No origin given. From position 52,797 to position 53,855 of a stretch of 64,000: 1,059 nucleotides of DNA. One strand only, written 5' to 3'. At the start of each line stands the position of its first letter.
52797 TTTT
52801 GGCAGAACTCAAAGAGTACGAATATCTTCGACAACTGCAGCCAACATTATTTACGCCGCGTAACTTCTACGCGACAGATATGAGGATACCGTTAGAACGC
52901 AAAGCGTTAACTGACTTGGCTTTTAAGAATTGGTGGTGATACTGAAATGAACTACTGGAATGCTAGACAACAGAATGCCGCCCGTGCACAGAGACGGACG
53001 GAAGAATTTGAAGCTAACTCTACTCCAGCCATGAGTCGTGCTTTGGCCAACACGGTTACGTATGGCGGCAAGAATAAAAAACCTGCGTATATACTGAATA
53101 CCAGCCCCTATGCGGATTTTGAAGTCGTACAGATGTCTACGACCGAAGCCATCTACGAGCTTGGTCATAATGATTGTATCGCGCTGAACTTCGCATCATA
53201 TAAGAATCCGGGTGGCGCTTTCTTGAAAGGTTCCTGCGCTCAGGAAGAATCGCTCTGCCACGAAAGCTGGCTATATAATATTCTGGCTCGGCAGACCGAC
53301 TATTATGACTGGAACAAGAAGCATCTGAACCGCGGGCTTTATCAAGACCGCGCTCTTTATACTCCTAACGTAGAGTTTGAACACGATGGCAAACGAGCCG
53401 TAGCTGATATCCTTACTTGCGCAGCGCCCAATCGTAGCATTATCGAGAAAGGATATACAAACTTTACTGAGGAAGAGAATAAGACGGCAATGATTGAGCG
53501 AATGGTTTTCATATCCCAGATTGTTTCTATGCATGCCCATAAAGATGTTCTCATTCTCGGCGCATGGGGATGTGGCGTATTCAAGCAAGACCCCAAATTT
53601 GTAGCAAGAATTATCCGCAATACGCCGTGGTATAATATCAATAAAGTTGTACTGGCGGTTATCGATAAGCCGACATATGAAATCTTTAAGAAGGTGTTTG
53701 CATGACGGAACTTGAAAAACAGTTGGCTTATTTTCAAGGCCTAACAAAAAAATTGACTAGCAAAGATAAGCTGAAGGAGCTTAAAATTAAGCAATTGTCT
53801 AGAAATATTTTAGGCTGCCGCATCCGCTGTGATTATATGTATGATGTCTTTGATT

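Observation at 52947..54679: PARG-like macrodomain + HAD phosphatase (+ distant Nudix-like, NAD-ligase): ADP-ribose processing, possible counter-defence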

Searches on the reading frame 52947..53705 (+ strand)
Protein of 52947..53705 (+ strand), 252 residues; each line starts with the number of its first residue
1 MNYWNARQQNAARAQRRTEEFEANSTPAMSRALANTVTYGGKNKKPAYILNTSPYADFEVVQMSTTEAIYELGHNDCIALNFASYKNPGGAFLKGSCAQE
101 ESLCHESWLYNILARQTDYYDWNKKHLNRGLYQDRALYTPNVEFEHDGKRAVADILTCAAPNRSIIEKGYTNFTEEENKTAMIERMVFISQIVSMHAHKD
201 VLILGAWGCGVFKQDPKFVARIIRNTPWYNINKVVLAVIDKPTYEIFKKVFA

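Call 3: search_protein_families(library=pfam, proteins=[window:52947-53705:+], max_evalue=0.01)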
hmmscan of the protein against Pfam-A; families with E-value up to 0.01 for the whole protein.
window:52947-53705:+ (252 aa): 2 families
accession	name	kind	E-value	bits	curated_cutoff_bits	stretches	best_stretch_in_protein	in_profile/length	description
PF10021.15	PARG_cat_microb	-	8.6e-27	94.8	23.5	1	28-144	26-143/146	Microbial-type PARG, catalytic domain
PF05028.20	PARG_cat_C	-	3.1e-05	24.1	26.3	1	166-218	143-179/207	Poly (ADP-ribose) glycohydrolase (PARG), Macro domain fold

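Call 4: search_protein_families(library=ncbifam, proteins=[window:52947-53705:+], max_evalue=0.01)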
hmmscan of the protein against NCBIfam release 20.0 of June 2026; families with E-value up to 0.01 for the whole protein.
window:52947-53705:+ (252 aa): 1 family
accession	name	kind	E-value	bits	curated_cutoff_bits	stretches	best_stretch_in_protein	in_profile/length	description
TIGR02452.1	TIGR02452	hypoth_equivalog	1.4e-53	182.1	50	1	28-243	28-256/266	TIGR02452 family protein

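Call 5: search_protein_families(library=phrogs, proteins=[window:52947-53705:+], max_evalue=0.01)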
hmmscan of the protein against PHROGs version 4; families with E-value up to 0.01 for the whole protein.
window:52947-53705:+ (252 aa): 0 families

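Call 6: search_solved_structures(query=window:52947-53705:+, max_evalue=0.01, show_alignments=3)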
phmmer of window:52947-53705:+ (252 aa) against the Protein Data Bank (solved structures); distinct sequences matched with E-value up to 0.01: 8.
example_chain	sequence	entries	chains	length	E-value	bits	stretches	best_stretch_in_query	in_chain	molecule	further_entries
5zde_C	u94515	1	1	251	1.4e-21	80.5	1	77-225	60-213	Poly ADP-ribose glycohydrolase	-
5zdd_A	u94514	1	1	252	1.4e-21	80.5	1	77-225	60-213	Poly ADP-ribose glycohydrolase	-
5zdb_A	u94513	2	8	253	1.4e-21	80.5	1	77-225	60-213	Poly ADP-ribose glycohydrolase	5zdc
5zda_A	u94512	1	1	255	1.5e-21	80.5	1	77-225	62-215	poly ADP-ribose glycohydrolase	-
5zdf_A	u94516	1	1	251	1.5e-21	80.4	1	77-225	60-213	Poly ADP-ribose glycohydrolase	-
5zdg_C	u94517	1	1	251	1.5e-21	80.4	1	77-225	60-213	Poly APD-ribose glycohydrolase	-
3sig_A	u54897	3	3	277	2.3e-19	73.2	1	75-222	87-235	poly(ADP-ribose) glycohydrolase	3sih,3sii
3sij_A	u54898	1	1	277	1.6e-18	70.5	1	75-222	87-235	poly(ADP-ribose) glycohydrolase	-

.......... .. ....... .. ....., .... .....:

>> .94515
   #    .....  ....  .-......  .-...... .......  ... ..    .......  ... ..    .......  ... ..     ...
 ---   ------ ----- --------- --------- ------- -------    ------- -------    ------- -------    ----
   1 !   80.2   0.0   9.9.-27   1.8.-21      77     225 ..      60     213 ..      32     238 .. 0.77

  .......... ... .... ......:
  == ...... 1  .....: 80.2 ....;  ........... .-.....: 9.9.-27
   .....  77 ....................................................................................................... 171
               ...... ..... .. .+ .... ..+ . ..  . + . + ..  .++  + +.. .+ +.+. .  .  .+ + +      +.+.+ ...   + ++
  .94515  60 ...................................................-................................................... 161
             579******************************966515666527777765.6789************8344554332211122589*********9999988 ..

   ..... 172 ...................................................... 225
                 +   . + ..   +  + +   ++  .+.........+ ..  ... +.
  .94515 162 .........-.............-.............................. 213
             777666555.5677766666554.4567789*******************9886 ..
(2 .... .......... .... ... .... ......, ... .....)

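Call 10: search_dna_similar(query=window:52947-53705:+, collection=phages, mode=protein, max_rows=40)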
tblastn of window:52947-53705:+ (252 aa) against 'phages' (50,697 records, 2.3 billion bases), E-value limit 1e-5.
Records with a match: 19; places in all: 19; records where one place covers at least 80% of the query: 8.
Best place of each record, by identity: <60% 19.
By first word of the organism name: Prevotella 15; Bacillus 2; uncultured 1; Bacteriophage 1.
By host as written in the record: Prevotella sp. 15; Bacillus megaterium str. ATCC 43725 2; - 2.
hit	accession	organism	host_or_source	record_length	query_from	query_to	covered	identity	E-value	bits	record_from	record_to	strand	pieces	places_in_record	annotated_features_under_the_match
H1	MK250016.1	Prevotella phage Lak-A1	Prevotella sp.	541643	62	251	75%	43.5%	2e-40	153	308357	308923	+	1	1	record has no annotation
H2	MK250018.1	Prevotella phage Lak-A1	Prevotella sp.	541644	62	251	75%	43.5%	2e-40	153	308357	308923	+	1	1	record has no annotation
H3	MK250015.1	Prevotella phage Lak-A1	Prevotella sp.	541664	62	251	75%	43.5%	2e-40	153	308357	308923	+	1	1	record has no annotation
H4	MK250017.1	Prevotella phage Lak-A1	Prevotella sp.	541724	62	251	75%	43.5%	2e-40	153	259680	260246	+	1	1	record has no annotation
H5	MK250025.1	Prevotella phage Lak-B6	Prevotella sp.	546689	19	252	93%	35.3%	2e-37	144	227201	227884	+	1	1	record has no annotation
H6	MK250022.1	Prevotella phage Lak-B3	Prevotella sp.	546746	19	252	93%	35.3%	2e-37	144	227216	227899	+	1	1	record has no annotation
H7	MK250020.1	Prevotella phage Lak-B1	Prevotella sp.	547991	19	252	93%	35.3%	2e-37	144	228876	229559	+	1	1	record has no annotation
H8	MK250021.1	Prevotella phage Lak-B2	Prevotella sp.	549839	19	252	93%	35.3%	2e-37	144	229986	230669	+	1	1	record has no annotation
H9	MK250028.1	Prevotella phage Lak-B9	Prevotella sp.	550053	19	252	93%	35.3%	2e-37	144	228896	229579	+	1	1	record has no annotation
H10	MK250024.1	Prevotella phage Lak-B5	Prevotella sp.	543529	19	252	93%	35.3%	4e-37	144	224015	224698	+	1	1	record has no annotation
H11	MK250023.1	Prevotella phage Lak-B4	Prevotella sp.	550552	19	252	93%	35.3%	4e-37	144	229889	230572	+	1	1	record has no annotation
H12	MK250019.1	Prevotella phage Lak-A2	Prevotella sp.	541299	63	251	75%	43.2%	1e-39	151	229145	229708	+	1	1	record has no annotation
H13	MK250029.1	Prevotella phage Lak-C1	Prevotella sp.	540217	62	251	75%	42.5%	4e-39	149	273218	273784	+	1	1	record has no annotation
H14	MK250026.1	Prevotella phage Lak-B7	Prevotella sp.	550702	60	252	77%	39.0%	1e-36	142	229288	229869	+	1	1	record has no annotation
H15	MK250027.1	Prevotella phage Lak-B8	Prevotella sp.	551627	60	252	77%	39.0%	1e-36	142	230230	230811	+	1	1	record has no annotation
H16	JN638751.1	Bacillus phage G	Bacillus megaterium str. ATCC 43725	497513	73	247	69%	36.9%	6e-26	111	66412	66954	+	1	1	114: gp114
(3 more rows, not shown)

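Call 15: find_homologous_proteins(query=window:52947-53705:+, max_evalue=1e-10)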
Query window:52947-53705:+ (252 aa): 1402 proteins with E <= 1e-10 among 1562 candidates; the best 120 are listed.
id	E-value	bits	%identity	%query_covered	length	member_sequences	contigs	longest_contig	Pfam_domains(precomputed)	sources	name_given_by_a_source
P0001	7.9e-157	538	91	100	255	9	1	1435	PF10021.16,PF05028.21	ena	-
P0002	8.1e-155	532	88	100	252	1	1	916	PF10021.16,PF05028.21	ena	-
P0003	5.7e-144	496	83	100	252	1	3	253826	PF10021.16,PF05028.21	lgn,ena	-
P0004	2.1e-116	406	71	100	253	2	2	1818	PF10021.16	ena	-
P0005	6.6e-116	404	89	75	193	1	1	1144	PF10021.16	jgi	jgi:uncharacterized protein (TIGR02452 family)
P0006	5.2e-115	401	71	100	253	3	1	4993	PF10021.16,PF05028.21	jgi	-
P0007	3.5e-114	399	70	100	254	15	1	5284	PF10021.16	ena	-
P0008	1.3e-112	393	71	98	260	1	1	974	PF10021.16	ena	-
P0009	3.3e-112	392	71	100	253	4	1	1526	PF10021.16,PF05028.21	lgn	-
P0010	4.5e-112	392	71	100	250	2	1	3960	PF10021.16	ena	-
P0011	1.9e-108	380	68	100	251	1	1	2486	PF10021.16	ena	-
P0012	4.0e-103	362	64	100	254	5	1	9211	PF10021.16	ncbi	-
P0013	8.7e-97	342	60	100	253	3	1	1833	PF10021.16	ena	-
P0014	1.4e-93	331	77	75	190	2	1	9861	PF10021.16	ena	-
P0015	1.1e-63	233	68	59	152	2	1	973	-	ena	-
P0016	4.0e-61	225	46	99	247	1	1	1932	PF10021.16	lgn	-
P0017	1.2e-60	223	45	98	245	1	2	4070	PF10021.16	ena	-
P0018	1.5e-60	223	46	99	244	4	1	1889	PF10021.16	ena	-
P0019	2.8e-60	222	46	99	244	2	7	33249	PF10021.16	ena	-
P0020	4.3e-60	221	45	98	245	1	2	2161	PF10021.16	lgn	-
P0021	5.0e-60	221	46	99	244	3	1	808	PF10021.16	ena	-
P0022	4.0e-59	218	45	100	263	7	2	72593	PF10021.16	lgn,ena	-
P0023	4.9e-59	218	46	100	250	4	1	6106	PF10021.16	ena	-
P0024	2.3e-58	216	46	100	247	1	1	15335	PF10021.16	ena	-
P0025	2.7e-58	216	44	98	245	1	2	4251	PF10021.16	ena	-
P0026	5.4e-58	215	43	100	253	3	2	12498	PF10021.16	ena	-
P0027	5.7e-58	215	44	99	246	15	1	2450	PF10021.16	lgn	-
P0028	8.2e-57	211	41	99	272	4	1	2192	PF10021.16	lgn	-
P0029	3.7e-56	209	42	100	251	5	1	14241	PF10021.16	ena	-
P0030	5.4e-56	208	45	99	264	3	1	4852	PF10021.16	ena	-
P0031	6.3e-56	208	44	98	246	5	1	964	PF10021.16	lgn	-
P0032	7.9e-56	208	44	99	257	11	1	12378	PF10021.16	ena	-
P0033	8.8e-56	207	41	99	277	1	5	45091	PF10021.16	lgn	-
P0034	1.0e-55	207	45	98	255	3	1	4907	PF10021.16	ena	-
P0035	1.1e-55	207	45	94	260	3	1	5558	PF10021.16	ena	-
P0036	2.5e-55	206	41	99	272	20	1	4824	PF10021.16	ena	-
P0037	3.3e-55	205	42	100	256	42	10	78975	PF10021.16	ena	-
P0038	4.6e-55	205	44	98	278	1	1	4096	PF10021.16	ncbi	-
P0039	4.6e-55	205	43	100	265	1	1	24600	PF10021.16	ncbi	-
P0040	4.8e-55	205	40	99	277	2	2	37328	PF10021.16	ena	-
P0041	6.8e-55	204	40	99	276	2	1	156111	PF10021.16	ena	-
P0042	7.5e-55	204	43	98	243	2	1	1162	PF10021.16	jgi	jgi:uncharacterized protein (TIGR02452 family)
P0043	1.1e-54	204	42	99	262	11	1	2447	PF10021.16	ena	-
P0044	1.2e-54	204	42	100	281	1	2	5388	PF10021.16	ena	-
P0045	2.1e-54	203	40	98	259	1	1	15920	PF10021.16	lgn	-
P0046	2.1e-54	203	41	100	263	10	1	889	PF10021.16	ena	-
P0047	2.5e-54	203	43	99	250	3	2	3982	PF10021.16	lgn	-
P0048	2.8e-54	202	43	100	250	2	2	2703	PF10021.16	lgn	-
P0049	3.1e-54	202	43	100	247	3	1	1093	PF10021.16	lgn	-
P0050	3.7e-54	202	42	100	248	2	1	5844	PF10021.16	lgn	-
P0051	3.7e-54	202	43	100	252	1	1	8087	PF10021.16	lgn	-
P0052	4.1e-54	202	44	100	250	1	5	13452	PF10021.16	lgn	-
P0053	5.1e-54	202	41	99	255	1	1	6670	PF10021.16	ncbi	-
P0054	8.0e-54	201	43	100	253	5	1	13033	PF10021.16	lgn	-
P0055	2.3e-53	199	43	99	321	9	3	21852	PF10021.16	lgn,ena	-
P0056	2.7e-53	199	41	98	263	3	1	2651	PF10021.16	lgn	-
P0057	5.2e-53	198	46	86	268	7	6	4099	PF10021.16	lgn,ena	-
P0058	5.5e-53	198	43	100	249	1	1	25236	PF10021.16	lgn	-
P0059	6.9e-53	198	40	99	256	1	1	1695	PF10021.16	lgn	-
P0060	8.7e-53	198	42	99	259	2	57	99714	PF10021.16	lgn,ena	-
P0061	9.9e-53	197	42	100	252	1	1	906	PF10021.16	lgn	-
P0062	1.0e-52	197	43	99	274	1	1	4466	PF10021.16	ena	-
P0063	1.3e-52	197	41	94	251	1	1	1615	PF10021.16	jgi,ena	-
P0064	1.5e-52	197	42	98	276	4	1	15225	PF10021.16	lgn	-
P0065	1.7e-52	197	44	100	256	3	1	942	PF10021.16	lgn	-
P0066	1.7e-52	197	45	100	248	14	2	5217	PF10021.16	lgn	-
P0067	1.8e-52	196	38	100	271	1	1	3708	PF10021.16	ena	-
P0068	2.3e-52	196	42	98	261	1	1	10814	PF10021.16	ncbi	-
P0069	2.4e-52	196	43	99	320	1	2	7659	PF10021.16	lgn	-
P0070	2.4e-52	196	43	99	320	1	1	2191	PF10021.16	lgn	-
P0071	2.4e-52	196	43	99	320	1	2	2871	PF10021.16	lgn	-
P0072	2.8e-52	196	49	76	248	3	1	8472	PF10021.16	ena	-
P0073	2.9e-52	196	51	77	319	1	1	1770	PF10021.16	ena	-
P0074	3.7e-52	195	43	99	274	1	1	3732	PF10021.16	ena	-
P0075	3.8e-52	195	43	99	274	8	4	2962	PF10021.16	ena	-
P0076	4.1e-52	195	44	99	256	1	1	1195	PF10021.16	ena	-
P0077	4.1e-52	195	43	99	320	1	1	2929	PF10021.16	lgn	-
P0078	4.1e-52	195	39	99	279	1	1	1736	PF10021.16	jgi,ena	-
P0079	4.4e-52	195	51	68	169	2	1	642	PF10021.16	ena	-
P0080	4.9e-52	195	51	77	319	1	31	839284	PF10021.16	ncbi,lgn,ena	-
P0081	5.2e-52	195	41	94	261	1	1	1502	PF10021.16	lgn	-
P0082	5.3e-52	195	51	77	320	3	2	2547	PF10021.16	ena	-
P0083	5.4e-52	195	43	99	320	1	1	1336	PF10021.16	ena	-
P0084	5.8e-52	195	41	99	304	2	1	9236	PF10021.16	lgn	-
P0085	5.8e-52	195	51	77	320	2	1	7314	PF10021.16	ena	-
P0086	6.0e-52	195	43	99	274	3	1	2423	PF10021.16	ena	-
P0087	6.6e-52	195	42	96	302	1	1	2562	PF10021.16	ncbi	-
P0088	6.9e-52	195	43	99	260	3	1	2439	PF10021.16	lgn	-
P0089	7.0e-52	195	51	77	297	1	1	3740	PF10021.16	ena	-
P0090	1.1e-51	194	43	99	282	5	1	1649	PF10021.16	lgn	-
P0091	1.2e-51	194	41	98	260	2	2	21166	PF10021.16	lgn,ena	-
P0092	1.4e-51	194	43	99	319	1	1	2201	PF10021.16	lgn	-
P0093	1.4e-51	194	42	99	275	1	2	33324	PF10021.16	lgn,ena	-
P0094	1.6e-51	193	41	100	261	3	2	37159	PF10021.16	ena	-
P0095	1.7e-51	193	42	99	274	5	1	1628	PF10021.16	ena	-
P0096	2.0e-51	193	50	77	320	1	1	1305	PF10021.16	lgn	-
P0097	2.2e-51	193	40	98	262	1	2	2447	PF10021.16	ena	-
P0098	2.3e-51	193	45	88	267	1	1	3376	PF10021.16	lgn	-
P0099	2.9e-51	193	42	99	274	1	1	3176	PF10021.16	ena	-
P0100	3.4e-51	192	40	100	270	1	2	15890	PF10021.16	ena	-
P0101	4.3e-51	192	42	99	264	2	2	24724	PF10021.16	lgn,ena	-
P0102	5.2e-51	192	42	98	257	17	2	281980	PF10021.16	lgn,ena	-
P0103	5.6e-51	192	42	100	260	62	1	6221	PF10021.16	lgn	-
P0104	5.9e-51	192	43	99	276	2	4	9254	PF10021.16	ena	-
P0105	5.9e-51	192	41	98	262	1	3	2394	PF10021.16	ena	-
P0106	6.5e-51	191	42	99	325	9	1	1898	PF10021.16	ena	-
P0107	6.7e-51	191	41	100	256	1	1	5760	PF10021.16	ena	-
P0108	7.1e-51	191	50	77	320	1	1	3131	PF10021.16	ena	-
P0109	8.1e-51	191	41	94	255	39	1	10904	PF10021.16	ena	-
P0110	8.1e-51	191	50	76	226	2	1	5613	PF10021.16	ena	-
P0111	8.6e-51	191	42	96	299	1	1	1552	PF10021.16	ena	-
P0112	9.3e-51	191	39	98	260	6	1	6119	PF10021.16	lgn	-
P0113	1.1e-50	191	43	94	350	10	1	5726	PF10021.16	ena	-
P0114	1.2e-50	191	45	100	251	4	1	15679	PF10021.16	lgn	-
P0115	1.3e-50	190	41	99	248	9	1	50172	PF10021.16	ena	-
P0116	1.4e-50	190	43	100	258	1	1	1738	PF10021.16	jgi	jgi:uncharacterized protein (TIGR02452 family)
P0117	1.5e-50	190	42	99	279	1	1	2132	PF10021.16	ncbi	-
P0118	1.6e-50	190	39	99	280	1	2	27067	PF10021.16,PF05028.21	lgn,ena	-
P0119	1.6e-50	190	45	88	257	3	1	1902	PF10021.16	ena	-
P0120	1.6e-50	190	40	100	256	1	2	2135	PF10021.16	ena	-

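Call 16: find_related_loci(query=window:52947-53705:+, collection=viral_contigs, flank=8000)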
Query window:52947-53705:+ (252 aa) in viral_contigs; peptide patterns used: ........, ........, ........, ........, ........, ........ (x = any residue, [..] = any of these).
16 stretches matched a pattern, but none encodes a relative of the query by tblastn (E <= 1e-3).

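Call 17: find_encoding_contigs(protein=P0003, flank=10000, max_places=3)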
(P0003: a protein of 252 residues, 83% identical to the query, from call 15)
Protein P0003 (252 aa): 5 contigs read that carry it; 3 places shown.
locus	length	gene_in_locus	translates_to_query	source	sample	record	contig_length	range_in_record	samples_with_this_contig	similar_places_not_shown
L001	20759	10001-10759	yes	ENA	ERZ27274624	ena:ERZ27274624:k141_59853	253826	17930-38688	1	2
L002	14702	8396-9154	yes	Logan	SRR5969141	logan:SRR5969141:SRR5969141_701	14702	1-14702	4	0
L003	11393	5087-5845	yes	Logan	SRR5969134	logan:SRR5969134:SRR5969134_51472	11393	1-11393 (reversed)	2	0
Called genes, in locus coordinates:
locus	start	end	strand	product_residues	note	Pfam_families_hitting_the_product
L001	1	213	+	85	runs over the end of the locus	PF07866:DUF1653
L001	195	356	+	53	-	-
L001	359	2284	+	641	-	PF22745:Nlig-Ia (weak), PF01653:DNA_ligase_aden, PF03120:OB_DNA_ligase, PF12738:PTCB-BRCT (faint), PF12826:HHH_2 (faint), PF14520:HHH_5 (weak), PF00533:BRCT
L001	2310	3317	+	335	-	-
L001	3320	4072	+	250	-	PF27781:Csf1 (weak)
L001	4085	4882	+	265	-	PF27782:Csf3 (faint)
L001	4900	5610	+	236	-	PF01881:Cas_Cas6_C (weak)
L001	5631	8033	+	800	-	PF13086:AAA_11 (weak), PF13604:AAA_30, PF01443:Viral_helicase1 (faint), PF13245:AAA_19, PF18335:SH3_13, PF13538:UvrD_C_2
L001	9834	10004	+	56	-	-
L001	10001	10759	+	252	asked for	PF10021:PARG_cat_microb, PF05028:PARG_cat_C (faint)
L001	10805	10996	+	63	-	-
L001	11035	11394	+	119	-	-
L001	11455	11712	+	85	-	-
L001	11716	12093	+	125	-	-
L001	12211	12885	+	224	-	PF07352:Phage_Mu_Gam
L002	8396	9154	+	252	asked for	PF10021:PARG_cat_microb, PF05028:PARG_cat_C (faint)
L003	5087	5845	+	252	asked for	PF10021:PARG_cat_microb, PF05028:PARG_cat_C (faint)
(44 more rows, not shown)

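Call 18: find_encoding_contigs(protein=P0012, flank=10000, max_places=3)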
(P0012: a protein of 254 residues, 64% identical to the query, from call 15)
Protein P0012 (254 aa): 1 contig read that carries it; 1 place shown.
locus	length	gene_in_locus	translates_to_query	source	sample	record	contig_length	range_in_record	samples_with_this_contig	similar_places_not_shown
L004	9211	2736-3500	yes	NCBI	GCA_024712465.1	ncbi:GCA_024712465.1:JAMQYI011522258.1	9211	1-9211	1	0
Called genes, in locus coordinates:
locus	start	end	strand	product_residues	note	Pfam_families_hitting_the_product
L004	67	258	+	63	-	-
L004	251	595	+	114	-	-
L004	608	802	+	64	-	-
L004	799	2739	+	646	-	PF22745:Nlig-Ia (weak), PF01653:DNA_ligase_aden, PF03120:OB_DNA_ligase, PF14520:HHH_5 (faint), PF12826:HHH_2 (weak), PF00533:BRCT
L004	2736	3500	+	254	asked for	PF10021:PARG_cat_microb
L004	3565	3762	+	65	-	-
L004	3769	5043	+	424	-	PF00078:RVT_1, PF00680:RdRP_1 (faint)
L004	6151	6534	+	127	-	-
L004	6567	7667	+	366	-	-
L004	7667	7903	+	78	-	-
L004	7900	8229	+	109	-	-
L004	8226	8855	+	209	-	-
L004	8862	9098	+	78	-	-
